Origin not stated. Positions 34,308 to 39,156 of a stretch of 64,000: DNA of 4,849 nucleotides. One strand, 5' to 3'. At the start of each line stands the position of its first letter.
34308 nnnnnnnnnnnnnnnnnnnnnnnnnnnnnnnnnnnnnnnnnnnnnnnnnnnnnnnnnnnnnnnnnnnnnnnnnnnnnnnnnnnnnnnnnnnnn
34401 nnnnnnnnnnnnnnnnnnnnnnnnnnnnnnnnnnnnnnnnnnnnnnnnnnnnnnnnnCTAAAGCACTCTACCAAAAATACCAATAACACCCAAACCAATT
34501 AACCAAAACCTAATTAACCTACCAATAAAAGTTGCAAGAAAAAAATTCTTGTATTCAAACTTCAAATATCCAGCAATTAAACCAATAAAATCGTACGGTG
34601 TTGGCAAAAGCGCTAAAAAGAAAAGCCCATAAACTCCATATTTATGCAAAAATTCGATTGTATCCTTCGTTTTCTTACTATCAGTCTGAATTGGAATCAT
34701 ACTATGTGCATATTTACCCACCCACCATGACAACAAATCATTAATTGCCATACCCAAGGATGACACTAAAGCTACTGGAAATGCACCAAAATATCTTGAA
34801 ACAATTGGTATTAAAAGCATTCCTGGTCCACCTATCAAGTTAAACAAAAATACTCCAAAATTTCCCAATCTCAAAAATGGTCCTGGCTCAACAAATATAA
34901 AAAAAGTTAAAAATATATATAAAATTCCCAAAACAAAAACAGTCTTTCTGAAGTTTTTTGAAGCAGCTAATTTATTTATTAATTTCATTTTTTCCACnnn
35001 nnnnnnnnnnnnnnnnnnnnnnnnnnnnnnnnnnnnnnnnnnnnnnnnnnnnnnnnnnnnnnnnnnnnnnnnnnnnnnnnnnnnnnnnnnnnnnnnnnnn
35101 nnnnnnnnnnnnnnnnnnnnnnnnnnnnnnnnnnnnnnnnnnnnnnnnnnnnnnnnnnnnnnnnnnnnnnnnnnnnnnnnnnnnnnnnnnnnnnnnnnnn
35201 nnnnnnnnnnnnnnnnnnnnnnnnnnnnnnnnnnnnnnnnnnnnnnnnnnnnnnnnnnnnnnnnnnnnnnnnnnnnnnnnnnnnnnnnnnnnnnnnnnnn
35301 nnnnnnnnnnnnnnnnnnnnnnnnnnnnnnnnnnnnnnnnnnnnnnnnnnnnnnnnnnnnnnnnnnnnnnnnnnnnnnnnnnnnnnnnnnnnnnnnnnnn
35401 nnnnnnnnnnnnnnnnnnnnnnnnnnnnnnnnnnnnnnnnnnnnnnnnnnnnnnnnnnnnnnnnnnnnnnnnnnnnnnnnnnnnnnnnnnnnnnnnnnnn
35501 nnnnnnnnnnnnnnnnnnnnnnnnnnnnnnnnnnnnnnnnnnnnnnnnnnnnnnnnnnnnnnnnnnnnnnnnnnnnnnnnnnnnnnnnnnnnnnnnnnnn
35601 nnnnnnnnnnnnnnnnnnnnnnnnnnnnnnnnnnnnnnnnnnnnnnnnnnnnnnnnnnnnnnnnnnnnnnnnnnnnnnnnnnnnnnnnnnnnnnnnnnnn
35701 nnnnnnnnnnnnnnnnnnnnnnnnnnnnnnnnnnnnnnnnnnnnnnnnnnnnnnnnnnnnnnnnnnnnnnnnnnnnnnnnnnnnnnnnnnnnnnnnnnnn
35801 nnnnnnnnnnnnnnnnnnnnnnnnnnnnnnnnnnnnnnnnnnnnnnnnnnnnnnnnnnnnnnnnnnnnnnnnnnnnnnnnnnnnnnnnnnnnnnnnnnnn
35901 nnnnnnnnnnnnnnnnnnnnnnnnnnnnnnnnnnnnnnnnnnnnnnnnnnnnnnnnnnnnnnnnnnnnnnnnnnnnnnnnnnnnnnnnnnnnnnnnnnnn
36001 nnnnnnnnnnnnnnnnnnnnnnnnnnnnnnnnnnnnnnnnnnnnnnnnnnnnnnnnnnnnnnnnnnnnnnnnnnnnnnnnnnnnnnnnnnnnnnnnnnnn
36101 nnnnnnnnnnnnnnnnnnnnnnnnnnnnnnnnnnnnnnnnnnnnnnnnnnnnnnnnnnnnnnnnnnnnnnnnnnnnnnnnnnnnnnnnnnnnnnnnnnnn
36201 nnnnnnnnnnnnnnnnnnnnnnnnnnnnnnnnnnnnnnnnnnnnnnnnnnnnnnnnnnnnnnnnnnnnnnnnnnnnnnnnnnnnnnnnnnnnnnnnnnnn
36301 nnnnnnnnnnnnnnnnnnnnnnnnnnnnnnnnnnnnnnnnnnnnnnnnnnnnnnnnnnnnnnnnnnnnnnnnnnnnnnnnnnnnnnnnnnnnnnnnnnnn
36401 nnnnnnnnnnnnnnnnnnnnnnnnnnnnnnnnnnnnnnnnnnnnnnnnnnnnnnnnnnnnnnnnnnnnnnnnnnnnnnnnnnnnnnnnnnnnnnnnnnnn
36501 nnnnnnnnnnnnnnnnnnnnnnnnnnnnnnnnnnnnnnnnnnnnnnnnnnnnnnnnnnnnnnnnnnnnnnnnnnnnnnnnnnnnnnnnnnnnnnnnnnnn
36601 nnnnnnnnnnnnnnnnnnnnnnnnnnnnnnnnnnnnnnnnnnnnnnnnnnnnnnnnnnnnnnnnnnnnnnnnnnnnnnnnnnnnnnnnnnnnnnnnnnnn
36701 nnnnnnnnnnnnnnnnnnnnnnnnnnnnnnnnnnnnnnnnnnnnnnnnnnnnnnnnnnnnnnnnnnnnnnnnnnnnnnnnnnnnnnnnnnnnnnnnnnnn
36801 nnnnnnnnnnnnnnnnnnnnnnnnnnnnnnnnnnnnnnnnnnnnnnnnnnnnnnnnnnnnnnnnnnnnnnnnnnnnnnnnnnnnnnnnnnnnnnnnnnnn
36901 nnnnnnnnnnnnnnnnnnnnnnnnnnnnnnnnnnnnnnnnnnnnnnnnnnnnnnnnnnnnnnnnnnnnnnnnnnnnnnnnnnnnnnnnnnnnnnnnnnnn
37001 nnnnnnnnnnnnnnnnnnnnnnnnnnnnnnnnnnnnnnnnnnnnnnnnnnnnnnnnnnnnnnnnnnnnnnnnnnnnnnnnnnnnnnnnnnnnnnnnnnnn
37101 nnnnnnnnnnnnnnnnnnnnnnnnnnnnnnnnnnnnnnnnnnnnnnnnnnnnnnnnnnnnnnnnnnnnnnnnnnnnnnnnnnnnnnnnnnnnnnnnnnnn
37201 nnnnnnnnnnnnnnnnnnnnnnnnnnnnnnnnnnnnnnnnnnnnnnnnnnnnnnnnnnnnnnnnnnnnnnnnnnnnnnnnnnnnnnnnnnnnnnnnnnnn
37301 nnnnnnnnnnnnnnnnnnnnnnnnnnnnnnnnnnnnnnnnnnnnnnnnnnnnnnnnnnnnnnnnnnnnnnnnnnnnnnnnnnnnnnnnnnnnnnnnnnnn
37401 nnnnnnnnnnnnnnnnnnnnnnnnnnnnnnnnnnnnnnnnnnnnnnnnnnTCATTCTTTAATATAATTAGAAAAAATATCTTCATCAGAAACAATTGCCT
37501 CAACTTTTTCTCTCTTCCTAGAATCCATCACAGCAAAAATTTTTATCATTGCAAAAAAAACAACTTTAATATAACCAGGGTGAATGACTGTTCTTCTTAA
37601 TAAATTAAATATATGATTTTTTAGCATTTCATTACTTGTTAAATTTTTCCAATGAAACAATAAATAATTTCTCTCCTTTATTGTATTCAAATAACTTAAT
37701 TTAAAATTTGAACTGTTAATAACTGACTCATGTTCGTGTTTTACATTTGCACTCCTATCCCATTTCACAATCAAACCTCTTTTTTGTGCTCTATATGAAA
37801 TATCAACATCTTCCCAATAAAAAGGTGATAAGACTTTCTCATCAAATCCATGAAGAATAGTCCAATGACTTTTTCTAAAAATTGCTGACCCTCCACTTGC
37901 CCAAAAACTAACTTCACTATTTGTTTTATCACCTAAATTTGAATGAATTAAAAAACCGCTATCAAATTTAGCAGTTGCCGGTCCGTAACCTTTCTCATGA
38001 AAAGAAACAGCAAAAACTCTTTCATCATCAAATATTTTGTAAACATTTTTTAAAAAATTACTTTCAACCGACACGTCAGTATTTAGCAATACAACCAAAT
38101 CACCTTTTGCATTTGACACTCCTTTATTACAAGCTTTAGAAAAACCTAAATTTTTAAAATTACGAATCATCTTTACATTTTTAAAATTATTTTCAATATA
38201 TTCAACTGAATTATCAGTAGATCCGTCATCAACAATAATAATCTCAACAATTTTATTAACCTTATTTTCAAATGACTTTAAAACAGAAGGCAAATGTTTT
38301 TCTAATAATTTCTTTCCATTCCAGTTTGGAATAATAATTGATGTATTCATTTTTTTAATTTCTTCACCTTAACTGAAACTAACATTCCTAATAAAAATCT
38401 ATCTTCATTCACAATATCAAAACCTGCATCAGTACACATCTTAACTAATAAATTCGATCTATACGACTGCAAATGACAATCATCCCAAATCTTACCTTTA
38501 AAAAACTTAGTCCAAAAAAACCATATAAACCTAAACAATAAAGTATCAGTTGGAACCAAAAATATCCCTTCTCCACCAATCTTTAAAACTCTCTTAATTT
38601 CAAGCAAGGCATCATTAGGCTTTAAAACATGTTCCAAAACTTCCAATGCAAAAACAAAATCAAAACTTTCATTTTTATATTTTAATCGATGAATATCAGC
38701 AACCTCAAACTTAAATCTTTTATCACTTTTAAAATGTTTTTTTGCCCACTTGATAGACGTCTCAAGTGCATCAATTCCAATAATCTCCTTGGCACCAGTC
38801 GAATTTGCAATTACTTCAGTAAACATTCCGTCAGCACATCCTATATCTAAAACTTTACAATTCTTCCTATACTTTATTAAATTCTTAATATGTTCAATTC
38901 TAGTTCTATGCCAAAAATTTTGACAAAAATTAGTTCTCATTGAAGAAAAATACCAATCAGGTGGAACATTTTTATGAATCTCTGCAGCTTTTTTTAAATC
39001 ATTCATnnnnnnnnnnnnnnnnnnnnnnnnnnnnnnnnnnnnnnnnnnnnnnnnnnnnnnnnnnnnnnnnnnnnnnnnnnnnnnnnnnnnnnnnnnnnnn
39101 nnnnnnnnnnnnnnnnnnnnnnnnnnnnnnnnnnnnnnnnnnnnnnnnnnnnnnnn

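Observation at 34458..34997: DedA-family protein wedged between PMT-like paralogs, a candidate polyprenyl-phosphate recycling flippase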

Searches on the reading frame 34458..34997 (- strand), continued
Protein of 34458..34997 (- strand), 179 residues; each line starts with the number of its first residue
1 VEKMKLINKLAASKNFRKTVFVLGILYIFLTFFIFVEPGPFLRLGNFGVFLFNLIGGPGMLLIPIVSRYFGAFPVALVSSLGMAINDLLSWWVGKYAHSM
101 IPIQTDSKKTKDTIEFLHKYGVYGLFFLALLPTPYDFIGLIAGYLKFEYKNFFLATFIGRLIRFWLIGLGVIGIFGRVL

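Call 57: find_encoding_contigs(protein=P0012, flank=8000, max_places=1)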
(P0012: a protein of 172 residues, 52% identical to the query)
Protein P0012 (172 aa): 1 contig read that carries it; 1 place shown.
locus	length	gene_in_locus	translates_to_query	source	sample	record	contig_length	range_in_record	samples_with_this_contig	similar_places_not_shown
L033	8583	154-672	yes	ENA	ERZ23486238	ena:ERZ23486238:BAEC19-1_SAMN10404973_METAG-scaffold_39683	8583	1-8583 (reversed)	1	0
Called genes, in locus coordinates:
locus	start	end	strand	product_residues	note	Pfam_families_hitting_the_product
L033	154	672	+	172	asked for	PF09335:VTT_dom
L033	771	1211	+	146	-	PF01980:TrmO_N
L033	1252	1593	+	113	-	PF09851:SHOCT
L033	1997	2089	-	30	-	-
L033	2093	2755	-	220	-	-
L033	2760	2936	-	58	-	PF12728:HTH_17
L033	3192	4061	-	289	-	PF00248:Aldo_ket_red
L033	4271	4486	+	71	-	-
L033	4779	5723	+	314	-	PF04015:DUF362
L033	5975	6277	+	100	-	PF02311:AraC_binding (weak), PF07883:Cupin_2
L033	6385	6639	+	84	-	-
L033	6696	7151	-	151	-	PF14512:TM1586_NiRdase (faint), PF00881:Nitroreductase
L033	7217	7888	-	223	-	-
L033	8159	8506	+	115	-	-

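Call 58: find_encoding_contigs(protein=P0003, flank=8000, max_places=1)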
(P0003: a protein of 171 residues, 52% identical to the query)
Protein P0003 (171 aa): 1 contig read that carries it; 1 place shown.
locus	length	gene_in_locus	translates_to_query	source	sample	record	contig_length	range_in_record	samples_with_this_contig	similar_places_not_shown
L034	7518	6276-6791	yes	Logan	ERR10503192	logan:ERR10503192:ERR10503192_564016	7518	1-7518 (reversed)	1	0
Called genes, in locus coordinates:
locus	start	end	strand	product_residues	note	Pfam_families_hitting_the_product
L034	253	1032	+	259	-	PF02899:Phage_int_SAM_1 (weak), PF13495:Phage_int_SAM_4, PF00589:Phage_integrase, PF22823:MrpR_C_cat (weak)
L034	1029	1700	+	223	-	PF01746:tRNA_m1G_MT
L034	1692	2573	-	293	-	PF01370:Epimerase, PF04321:RmlD_sub_bind, PF01073:3Beta_HSD, PF02719:Polysacc_synt_2 (weak), PF16363:GDP_Man_Dehyd, PF07993:NAD_binding_4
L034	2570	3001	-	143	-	PF05523:FdtA, PF07883:Cupin_2 (weak)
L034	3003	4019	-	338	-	PF01073:3Beta_HSD, PF01370:Epimerase, PF02719:Polysacc_synt_2, PF04321:RmlD_sub_bind, PF07993:NAD_binding_4 (faint), PF13460:NAD_binding_10 (faint), PF16363:GDP_Man_Dehyd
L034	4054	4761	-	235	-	-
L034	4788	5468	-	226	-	PF13624:SurA_N_3 (weak)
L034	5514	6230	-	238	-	PF00106:adh_short, PF08659:KR, PF01370:Epimerase (weak), PF13561:adh_short_C2, PF16363:GDP_Man_Dehyd (weak)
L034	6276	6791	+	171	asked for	PF09335:VTT_dom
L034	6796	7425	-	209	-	PF00300:His_Phos_1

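Call 61: search_protein_families(library=pfam, alignment_id=A3, max_evalue=0.0001)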
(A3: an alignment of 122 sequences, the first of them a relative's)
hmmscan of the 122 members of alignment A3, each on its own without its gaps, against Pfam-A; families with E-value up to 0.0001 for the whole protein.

A. member 1, L014:808-1956:- (382 aa): 0 families

B. families by the number of members that match (of 122 scanned): 172 families (the first 25 are shown)
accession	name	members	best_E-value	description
PF00561.26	Abhydrolase_1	5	2.3e-10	alpha/beta hydrolase fold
PF12697.13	Abhydrolase_6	5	1.7e-08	Alpha/beta hydrolase family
PF00326.27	Peptidase_S9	4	8.4e-19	Prolyl oligopeptidase family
PF12146.15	Hydrolase_4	4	4.6e-16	Serine aminopeptidase, S33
PF01738.24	DLH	4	3.3e-12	Dienelactone hydrolase family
PF00177.27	Ribosomal_S7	3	3.2e-56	Ribosomal protein S7p/S5e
PF13649.12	Methyltransf_25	3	1.4e-17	Methyltransferase domain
PF08241.18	Methyltransf_11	3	1.2e-13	Methyltransferase domain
PF02129.25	Peptidase_S15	3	2.2e-12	X-Pro dipeptidyl-peptidase (S15 family)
PF20434.5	BD-FAE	3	3.2e-10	BD-FAE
PF13847.12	Methyltransf_31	3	2.9e-09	Methyltransferase domain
PF00164.32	Ribosom_S12_S23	2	8.2e-33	Ribosomal protein S12/S23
PF01035.26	DNA_binding_1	2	1.3e-30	6-O-methylguanine DNA methyltransferase, DNA binding domain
PF06271.18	RDD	2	1.2e-29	RDD family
PF13602.12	ADH_zinc_N_2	2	4.4e-28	Zinc-binding dehydrogenase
PF09335.16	VTT_dom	2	1.7e-20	VTT domain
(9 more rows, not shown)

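Call 68: search_solved_structures(query=A2, max_evalue=1)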
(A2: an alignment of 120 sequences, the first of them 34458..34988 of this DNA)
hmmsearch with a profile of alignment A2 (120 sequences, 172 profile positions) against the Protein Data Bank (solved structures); distinct sequences matched with E-value up to 1: 2.
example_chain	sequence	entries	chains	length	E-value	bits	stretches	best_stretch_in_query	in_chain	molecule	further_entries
3rfu_A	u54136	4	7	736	0.12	15.3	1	47-110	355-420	Copper efflux ATPase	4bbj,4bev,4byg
7xxf_B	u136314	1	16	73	0.53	13.1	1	44-90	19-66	Light-harvesting protein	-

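Call 86: search_protein_families(library=pfam, proteins=[P0130, P0267, P0259, P0149, P0188, P0225, P0176, P0202, P0141, P0146], max_evalue=0.01)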
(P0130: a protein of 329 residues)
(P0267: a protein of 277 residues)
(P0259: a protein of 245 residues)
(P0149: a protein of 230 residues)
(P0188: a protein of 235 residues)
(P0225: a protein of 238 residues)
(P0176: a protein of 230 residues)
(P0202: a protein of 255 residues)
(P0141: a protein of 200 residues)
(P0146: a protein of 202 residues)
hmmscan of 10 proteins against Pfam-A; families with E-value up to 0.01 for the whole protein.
P0130 (329 aa): 3 families
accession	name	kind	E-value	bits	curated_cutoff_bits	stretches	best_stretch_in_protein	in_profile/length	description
PF09335.16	VTT_dom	-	5.8e-14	53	33.9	1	216-324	3-120/123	VTT domain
PF04307.19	YdjM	-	4.1e-07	30.1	29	1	22-194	5-146/176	YdjM inner membrane protein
PF06695.16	Sm_multidrug_ex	-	0.00049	21.1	30.7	1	250-319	51-120/121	Putative small multi-drug export protein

P0267 (277 aa): 1 family
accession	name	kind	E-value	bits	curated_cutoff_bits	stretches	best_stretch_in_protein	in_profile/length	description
PF09335.16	VTT_dom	-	1.7e-13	51.6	33.9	1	161-269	6-122/123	VTT domain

P0259 (245 aa): 1 family
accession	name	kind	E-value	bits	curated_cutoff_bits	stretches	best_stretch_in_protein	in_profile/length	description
PF09335.16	VTT_dom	-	4.1e-15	56.8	33.9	1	131-240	4-122/123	VTT domain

P0149 (230 aa): 1 family
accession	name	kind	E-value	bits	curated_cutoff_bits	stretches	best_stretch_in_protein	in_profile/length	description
PF09335.16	VTT_dom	-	4.4e-14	53.4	33.9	1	113-227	2-122/123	VTT domain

P0188 (235 aa): 1 family
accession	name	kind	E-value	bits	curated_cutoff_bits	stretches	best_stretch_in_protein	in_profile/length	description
PF09335.16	VTT_dom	-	2.8e-12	47.6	33.9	1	112-220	2-118/123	VTT domain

P0225 (238 aa): 2 families
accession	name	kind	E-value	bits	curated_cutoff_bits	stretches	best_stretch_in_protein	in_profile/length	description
PF09335.16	VTT_dom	-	1.3e-15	58.4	33.9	1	75-229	3-121/123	VTT domain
PF06781.17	CrgA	-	0.0051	17.4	24.8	0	4-62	21-83/89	Cell division protein CrgA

P0176 (230 aa): 1 family
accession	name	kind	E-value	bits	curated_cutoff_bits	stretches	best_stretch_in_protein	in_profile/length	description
PF09335.16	VTT_dom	-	2.1e-17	64.2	33.9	1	110-223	1-122/123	VTT domain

P0202 (255 aa): 2 families
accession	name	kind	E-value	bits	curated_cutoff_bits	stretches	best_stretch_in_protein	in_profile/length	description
PF09335.16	VTT_dom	-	2.4e-16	60.8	33.9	1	92-199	7-121/123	VTT domain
PF14316.11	DUF4381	-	0.0025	18.6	27.2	1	217-252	17-54/145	Domain of unknown function (DUF4381)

P0141 (200 aa): 1 family
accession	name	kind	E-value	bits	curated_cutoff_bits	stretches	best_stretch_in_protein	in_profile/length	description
PF09335.16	VTT_dom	-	1.7e-16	61.2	33.9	1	73-183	4-122/123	VTT domain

P0146 (202 aa): 1 family
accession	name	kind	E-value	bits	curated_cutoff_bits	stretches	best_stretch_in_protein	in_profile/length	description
PF09335.16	VTT_dom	-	1.5e-23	84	33.9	1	76-190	2-122/123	VTT domain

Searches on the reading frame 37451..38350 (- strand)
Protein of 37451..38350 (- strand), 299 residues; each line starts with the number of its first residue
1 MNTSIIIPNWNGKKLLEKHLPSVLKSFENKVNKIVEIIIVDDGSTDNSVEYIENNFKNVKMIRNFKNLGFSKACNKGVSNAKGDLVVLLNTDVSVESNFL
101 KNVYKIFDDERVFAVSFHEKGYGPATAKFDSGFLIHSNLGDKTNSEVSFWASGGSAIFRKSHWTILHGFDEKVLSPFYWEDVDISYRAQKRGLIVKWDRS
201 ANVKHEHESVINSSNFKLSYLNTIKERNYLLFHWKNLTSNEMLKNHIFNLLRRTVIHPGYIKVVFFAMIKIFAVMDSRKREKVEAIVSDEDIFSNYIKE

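Call 39: search_protein_families(library=pfam, proteins=[window:37451-38350:-], max_evalue=0.1)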
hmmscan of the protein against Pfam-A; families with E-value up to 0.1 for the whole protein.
window:37451-38350:- (299 aa): 5 families
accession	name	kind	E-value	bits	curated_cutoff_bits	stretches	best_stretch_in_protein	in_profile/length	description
PF00535.33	Glycos_transf_2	-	5.9e-26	91.8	23.3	1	4-165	1-167/168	Glycosyl transferase family 2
PF13641.12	Glyco_tranf_2_3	-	1.3e-12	48.7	27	1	3-208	3-214/230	Glycosyltransferase like family 2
PF10111.15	Glyco_tranf_2_2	-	1e-08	35.5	27.3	1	4-106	1-105/276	Glycosyltransferase like family 2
PF13632.12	Glyco_trans_2_3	-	1.6e-05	25.3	27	1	86-209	2-127/198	Glycosyl transferase family group 2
PF07632.16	Sde182_NH-like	-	0.0043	17.1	26.8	1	4-87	117-203/268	Cellulose-binding Sde182, nucleoside hydrolase-like domain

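Call 84: search_protein_families(library=ncbifam, proteins=[window:37451-38350:-], max_evalue=0.00001)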
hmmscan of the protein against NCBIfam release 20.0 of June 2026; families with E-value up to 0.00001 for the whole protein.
window:37451-38350:- (299 aa): 16 families
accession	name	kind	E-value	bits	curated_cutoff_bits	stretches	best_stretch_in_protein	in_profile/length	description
TIGR03965.1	mycofact_glyco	equivalog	4.9e-21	75.1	280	1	3-209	76-284/467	mycofactocin biosynthesis glycosyltransferase MftF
NF041875.1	EPS_EpsD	equivalog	2.1e-16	60.2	370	1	4-106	2-103/325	exopolysaccharide biosynthesis glycosyltransferase EpsD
NF007482.0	PRK10073.1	equivalog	9.3e-16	57.7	423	1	3-105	8-108/334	glycosyltransferase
TIGR04283.1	glyco_like_mftF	equivalog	1.5e-14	54.2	182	1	4-194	2-175/221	TIGR04283 family arsenosugar biosynthesis glycosyltransferase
NF047588.1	GlcsyltransPgfSStrep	equivalog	2.2e-11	43.5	500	1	1-108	1-111/308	glycosyltransferase PgfS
TIGR03937.1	PgaC_IcaA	equivalog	2.4e-11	43.3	422.3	1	3-111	47-155/407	poly-beta-1,6-N-acetyl-D-glucosamine synthase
NF038299.1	EPS_HpsN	equivalog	1.2e-10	40.8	425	1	3-110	3-109/317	hormogonium polysaccharide biosynthesis glycosyltransferase HpsN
NF047683.1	TeichurnBiosyTuaG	equivalog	4.5e-10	39.6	400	1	3-117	8-120/252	teichuronic acid biosynthesis protein TuaG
NF038302.1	EPS_HpsE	equivalog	6.3e-09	35.2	300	1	2-106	2-110/307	hormogonium polysaccharide biosynthesis glycosyltransferase HpsE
TIGR01556.1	rhamnosyltran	subfamily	8.2e-09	35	200.55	1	21-279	11-265/281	rhamnosyltransferase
NF050050.1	ProtGlycPglI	equivalog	2e-08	34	500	1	3-103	4-104/306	GalNAc(5)-diNAcBac-PP-undecaprenol beta-1,3-glucosyltransferase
NF041394.1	GtaseAglG_Halo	equivalog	2.2e-08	33.7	440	1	2-116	2-116/304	glucosyl-dolichyl phosphate glucuronosyltransferase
NF007986.1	PRK10714.1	equivalog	2.9e-08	33.1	529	1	3-94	8-102/316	undecaprenyl-phosphate 4-deoxy-4-formamido-L-arabinose transferase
NF050819.1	PolSacchBiosHfsG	equivalog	3.6e-08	32.9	500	1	23-201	28-214/302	polysaccharide biosynthesis protein HfsG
TIGR03111.1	glyc2_xrt_Gpos1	hypoth_equivalog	6.4e-08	31.8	363.95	1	4-110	52-159/439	TIGR03111 family XrtG-associated glycosyltransferase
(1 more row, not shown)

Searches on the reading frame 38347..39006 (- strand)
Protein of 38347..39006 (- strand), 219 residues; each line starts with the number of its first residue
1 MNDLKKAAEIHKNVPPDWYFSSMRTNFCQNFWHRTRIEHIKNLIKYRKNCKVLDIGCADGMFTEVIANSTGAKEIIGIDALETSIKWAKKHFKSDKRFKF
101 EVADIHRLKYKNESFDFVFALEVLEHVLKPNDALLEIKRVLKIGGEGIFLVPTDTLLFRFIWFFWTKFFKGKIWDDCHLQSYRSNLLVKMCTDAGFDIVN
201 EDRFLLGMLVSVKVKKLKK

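Call 39: search_protein_families(library=pfam, proteins=[window:38347-39006:-], max_evalue=0.1)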
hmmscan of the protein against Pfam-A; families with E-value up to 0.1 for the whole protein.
window:38347-39006:- (219 aa): 22 families
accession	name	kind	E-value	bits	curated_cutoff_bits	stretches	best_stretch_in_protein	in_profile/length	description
PF08241.18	Methyltransf_11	-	2.3e-22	79.9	21.2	1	53-148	1-94/95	Methyltransferase domain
PF13847.12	Methyltransf_31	-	3.9e-21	75.7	27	1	47-146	2-106/145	Methyltransferase domain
PF13649.12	Methyltransf_25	-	2.6e-19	70.1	27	1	52-145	1-97/97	Methyltransferase domain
PF13489.12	Methyltransf_23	-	7.4e-16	58.7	27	1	47-199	21-162/164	Methyltransferase domain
PF08242.18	Methyltransf_12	-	1.4e-14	55.1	30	1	53-145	1-96/98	Methyltransferase domain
PF08003.17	Methyltransf_9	-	9e-10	38.4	23.8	1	32-148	104-216/315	Protein of unknown function (DUF1698)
PF01209.24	Ubie_methyltran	-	8.8e-08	32.2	20.1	1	33-150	32-152/233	ubiE/COQ5 methyltransferase family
PF01728.25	FtsJ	-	3.1e-07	30.9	24.1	1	43-112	18-82/181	FtsJ-like methyltransferase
PF05401.17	NodS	-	7.4e-07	29.6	24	1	35-149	29-144/201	Nodulation protein S (NodS)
PF06325.19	PrmA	-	2.2e-05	24.6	22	1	40-128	155-239/296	Ribosomal protein L11 methyltransferase (PrmA)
PF07021.18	MetW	-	3.6e-05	23.9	21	1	37-148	4-106/193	Methionine biosynthesis protein MetW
PF05219.18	DREV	-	0.00011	21.9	26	1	47-147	93-184/265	DREV methyltransferase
PF02353.26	CMAS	-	0.00014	21.7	27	1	37-202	51-216/273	Mycolic acid cyclopropane synthetase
PF03848.20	TehB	-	0.00048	20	20.4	1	30-126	11-107/193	Tellurite resistance protein TehB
PF02390.23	Methyltransf_4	-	0.0011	18.9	24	1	50-131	3-71/173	Putative methyltransferase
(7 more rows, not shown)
